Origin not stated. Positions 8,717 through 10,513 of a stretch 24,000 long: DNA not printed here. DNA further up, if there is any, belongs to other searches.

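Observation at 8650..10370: Stand-alone ABC-ATPase + TOPRIM (OLD/PARIS-like) gene in an AT-rich islet wedged between two gene wrecks: a candidate single-gene defence module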

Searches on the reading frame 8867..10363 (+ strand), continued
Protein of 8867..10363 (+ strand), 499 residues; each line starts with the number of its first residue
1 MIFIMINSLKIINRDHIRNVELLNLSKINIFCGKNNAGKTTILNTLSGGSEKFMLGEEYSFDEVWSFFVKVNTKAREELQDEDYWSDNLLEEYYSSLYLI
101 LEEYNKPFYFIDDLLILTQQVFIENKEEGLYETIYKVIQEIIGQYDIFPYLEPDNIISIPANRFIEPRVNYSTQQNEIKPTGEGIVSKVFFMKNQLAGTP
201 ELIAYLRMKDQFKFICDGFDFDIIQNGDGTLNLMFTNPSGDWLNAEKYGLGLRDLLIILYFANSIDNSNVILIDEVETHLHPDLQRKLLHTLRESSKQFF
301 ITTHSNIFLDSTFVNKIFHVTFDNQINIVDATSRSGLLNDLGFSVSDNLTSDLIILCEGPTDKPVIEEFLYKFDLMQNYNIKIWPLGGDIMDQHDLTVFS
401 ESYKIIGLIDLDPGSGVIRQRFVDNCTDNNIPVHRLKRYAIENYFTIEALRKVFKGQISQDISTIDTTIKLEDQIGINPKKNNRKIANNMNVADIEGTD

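Call 46: search_solved_structures(query=A1, max_evalue=0.01, show_alignments=0)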
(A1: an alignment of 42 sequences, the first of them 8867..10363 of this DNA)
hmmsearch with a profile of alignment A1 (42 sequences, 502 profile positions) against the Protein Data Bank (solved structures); distinct sequences matched with E-value up to 0.01: 40.
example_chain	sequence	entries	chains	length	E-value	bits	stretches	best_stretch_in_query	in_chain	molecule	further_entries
6p74_A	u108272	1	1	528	7.4e-15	57.8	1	197-302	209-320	Putative ATP-dependent endonuclease of the OLD family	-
8ux9_B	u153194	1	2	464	3.6e-12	49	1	195-293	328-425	AriA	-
8v45_A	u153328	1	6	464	3.6e-12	49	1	195-293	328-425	AriA antitoxin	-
8v46_A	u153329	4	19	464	3.3e-11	45.8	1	195-293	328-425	AriA antitoxin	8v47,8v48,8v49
22bu_B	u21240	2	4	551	1.5e-10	43.6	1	256-302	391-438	AAA family ATPase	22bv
9kjx_B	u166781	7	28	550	3.1e-10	42.6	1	256-298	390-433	AAA family ATPase | Retron I-A effector PtuA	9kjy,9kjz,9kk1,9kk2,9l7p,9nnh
9n69_A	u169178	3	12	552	5.9e-10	41.7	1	255-294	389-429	AAA family ATPase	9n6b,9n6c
22et_E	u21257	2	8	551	7.4e-10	41.3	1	256-302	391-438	PtuA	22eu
9u9y_A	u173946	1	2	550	7.9e-10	41.3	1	256-298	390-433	AAA family ATPase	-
9vkz_A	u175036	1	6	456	1e-09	40.8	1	256-298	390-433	Retron Ec78 probable ATPase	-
9vh1_D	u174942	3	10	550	1.3e-09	40.5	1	256-298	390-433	Retron Ec78 probable ATPase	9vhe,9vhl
9nnb_C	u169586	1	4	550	2.7e-09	39.5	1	256-298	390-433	Retron I-A effector PtuA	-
9nnk_C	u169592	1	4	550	3e-09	39.3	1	256-298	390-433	Retreon I-A effector PtuA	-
8ee4_A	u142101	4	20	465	1.2e-07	34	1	253-294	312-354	PtuA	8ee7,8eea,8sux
4nci_A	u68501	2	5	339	5e-07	32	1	3-293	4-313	DNA double-strand break repair Rad50 ATPase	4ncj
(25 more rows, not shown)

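Call 51: find_encoding_contigs(protein=window:8879-10363:+, flank=10000, max_places=4)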
Protein window:8879-10363:+ (495 aa): no gene with exactly this product is on record in the collection.

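Call 63: search_protein_families(library=padloc, proteins=[L058:5306-6733:+, L058:6702-7301:+, L058:7304-10147:+, L022:106-3147:+, L022:3346-6066:+, L021:9725-12619:-, L013:10323-14273:-, L020:8224-12483:-, L005:9497-11170:-], max_evalue=0.00001)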
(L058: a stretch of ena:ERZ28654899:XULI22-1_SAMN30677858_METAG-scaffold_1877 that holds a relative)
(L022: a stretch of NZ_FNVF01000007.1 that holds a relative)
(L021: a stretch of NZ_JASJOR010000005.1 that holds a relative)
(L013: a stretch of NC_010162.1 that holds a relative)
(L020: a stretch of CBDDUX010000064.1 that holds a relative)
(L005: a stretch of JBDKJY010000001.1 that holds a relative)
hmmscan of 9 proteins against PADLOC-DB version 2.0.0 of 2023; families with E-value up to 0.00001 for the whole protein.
L058:5306-6733:+ (476 aa): 0 families

L058:6702-7301:+ (200 aa): 0 families

L058:7304-10147:+ (948 aa): 6 families
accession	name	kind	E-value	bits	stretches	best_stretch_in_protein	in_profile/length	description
PDLC03865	LmuB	-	1.6e-91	306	1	6-942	3-1001/1007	-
PDLC03859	LmuB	-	5.3e-41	139.5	2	666-933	342-604/611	-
PDLC03861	LmuB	-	6.8e-38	128.3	2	826-939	1090-1199/1213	-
PDLC03868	LmuB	-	2.2e-26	90.5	2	1-91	1-92/1035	-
PDLC02979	AriA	-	3e-10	38.4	1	6-476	3-316/373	-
PDLC02730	PbeC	-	9e-09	32.6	1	5-123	2-127/651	PbeC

L022:106-3147:+ (1014 aa): 0 families

L022:3346-6066:+ (907 aa): 0 families

L021:9725-12619:- (965 aa): 0 families

L013:10323-14273:- (1317 aa): 5 families
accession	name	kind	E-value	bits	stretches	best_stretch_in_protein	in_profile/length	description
PDLC02209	QatA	-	1.2e-18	65.1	1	960-1059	199-289/646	-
PDLC02210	QatA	-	1.3e-11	41.7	1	964-1053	204-279/593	-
PDLC04957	PDC-S20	-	4.5e-11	40.9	1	959-1019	178-239/446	-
PDLC04959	PDC-S20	-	7e-10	37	1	962-1017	185-240/464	-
PDLC04958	PDC-S20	-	5.4e-09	33.9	0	960-1017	171-228/458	-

L020:8224-12483:- (1420 aa): 0 families

L005:9497-11170:- (558 aa): 0 families

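Call 71: search_dna_similar(query=window:8879-10363:+, collection=plasmids, mode=protein, max_evalue=1e-10, max_rows=15)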
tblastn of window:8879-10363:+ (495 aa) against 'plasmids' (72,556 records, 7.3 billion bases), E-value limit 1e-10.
Records with a match: 8; places in all: 8; records where one place covers at least 80% of the query: 0.
Best place of each record, by identity: <60% 8.
By first word of the organism name: Burkholderia 4; Arthrobacter 1; Vibrio 1; Ruegeria 1; Halorubrum 1.
By predicted mobility (MOB-suite, as given by PLSDB): conjugative 3; mobilizable 3; non-mobilizable 2.
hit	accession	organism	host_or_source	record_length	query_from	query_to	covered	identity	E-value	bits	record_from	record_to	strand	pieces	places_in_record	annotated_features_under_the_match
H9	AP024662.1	Arthrobacter sp. NicSoilE8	-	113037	178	451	55%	27.7%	4e-14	83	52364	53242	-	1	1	hypothetical protein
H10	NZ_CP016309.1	Vibrio scophthalmi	Paralichthys olivaceus,cell culture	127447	153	389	48%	29.5%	1e-16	91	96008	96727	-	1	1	ATP-binding protein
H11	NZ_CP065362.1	Ruegeria sp. SCSIO 43209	Galaxea fascicularis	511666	245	451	42%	29.7%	5e-15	86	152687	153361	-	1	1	AAA family ATPase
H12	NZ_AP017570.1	Halorubrum trapanicum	-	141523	239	450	43%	27.9%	1e-11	75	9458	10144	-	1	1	AAA family ATPase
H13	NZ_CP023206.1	Burkholderia glumae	Oryza sativa,Cell culture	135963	239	389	31%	30.2%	5e-13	79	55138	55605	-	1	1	AAA family ATPase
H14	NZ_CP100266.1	Burkholderia glumae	cell culture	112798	239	389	31%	30.2%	1e-12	78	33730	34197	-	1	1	AAA family ATPase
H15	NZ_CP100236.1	Burkholderia glumae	cell culture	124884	239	389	31%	30.2%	1e-12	78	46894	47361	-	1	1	ATP-binding protein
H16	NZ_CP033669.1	Burkholderia glumae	bacterial cell,diseased rice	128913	239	389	31%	30.2%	1e-12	78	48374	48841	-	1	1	AAA family ATPase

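Call 72: search_dna_similar(query=window:8879-10363:+, collection=phages, mode=protein, max_evalue=1e-10, max_rows=15)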
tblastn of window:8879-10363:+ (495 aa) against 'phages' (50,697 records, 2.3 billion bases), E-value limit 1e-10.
No match.

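Call 73: search_protein_representatives(alignment_id=A1)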
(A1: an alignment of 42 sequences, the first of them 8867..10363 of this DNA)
Query: 42 sequences, 502 profile positions. Proteins with E-value up to 0.001 (for the whole library): 47324; up to 1e-10: 8104; up to 1e-30: 574. The best 150 are listed.
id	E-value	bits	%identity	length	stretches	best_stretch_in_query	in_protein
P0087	2.9e-214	728.9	-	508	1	1-500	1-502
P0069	5.4e-206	701.6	-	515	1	1-501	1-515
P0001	1.4e-197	673.8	-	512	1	1-501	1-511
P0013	5.2e-194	662.1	-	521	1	8-501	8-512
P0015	4.4e-193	659.0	-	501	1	1-500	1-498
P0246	6.4e-191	651.9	-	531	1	1-501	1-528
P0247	1.3e-188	644.3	-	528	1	1-501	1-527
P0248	1.1e-187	641.2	-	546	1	1-501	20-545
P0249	2.5e-185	633.5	-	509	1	1-500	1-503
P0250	3.9e-183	626.2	-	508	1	2-500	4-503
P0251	5.1e-183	625.8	-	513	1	1-500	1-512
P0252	1.2e-182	624.5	-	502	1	1-501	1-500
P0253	2.3e-182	623.7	-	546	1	1-501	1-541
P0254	5.9e-182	622.3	-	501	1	1-500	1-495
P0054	1.0e-181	621.5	-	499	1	3-501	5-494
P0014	1.9e-172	590.9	-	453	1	87-500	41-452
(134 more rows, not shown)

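Call 76: fold_search(model_id=the predicted structure, library=viral)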
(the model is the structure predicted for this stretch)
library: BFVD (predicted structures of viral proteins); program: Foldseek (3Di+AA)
matches with E <= 10: 712; with E <= 0.001: 48
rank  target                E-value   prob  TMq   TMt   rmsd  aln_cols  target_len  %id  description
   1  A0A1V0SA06            1.4e-15  1.00  0.42  0.30  13.7       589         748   13  AAA domain protein [Catovirus CTV1]
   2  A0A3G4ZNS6            7.7e-13  1.00  0.46  0.29  12.8       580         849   14  ATP-dependent endonuclease [Terrestrivirus sp.]
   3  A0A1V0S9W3            3.0e-12  1.00  0.40  0.28  17.5       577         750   14  ATP-dependent endonuclease [Catovirus CTV1]
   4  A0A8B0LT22            1.0e-09  1.00  0.31  0.48  12.6       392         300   19  ATPase AAA-type core domain-containing protein [uncultured archaeal virus]
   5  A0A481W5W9            9.2e-07  1.00  0.31  0.57  10.1       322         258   16  ATP/GTP-binding protein [Fusobacterium phage Fnu1]
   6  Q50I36                1.2e-06  1.00  0.31  0.66   7.4       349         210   12  Putative ATPase [Acidianus rod-shaped virus 1]
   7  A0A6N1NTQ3            2.8e-06  1.00  0.28  0.27   8.1       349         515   15  ABC transporter [Tupanvirus soda lake]
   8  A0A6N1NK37            7.5e-06  1.00  0.26  0.24  19.2       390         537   10  ATP binding cassette sub family F [Tupanvirus soda lake]
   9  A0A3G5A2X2            8.7e-06  1.00  0.23  0.09  24.4       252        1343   13  DNA repair exonuclease [Harvfovirus sp.]
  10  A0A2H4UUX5            8.7e-06  1.00  0.25  0.23  20.7       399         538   12  ABC transporter protein [Bodo saltans virus]
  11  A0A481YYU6            2.2e-05  1.00  0.27  0.44   9.4       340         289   11  ABC transporter [Marseillevirus LCMAC202]
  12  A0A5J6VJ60            2.5e-05  1.00  0.27  0.23  10.6       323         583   11  ABC transporter [Megaviridae environmental sample]
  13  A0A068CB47            2.8e-05  1.00  0.21  0.11  31.9       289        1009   13  Recombination exonuclease [Listeria phage LMTA-57]
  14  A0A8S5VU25            2.9e-05  1.00  0.22  0.13  26.9       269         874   13  STRUCTURAL MAINTENANCE OF CHROMOSOMES PROTEIN [Ackermannviridae sp.]
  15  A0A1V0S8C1            3.4e-05  1.00  0.23  0.10  24.6       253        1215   14  DNA repair exonuclease Smc [Catovirus CTV1]
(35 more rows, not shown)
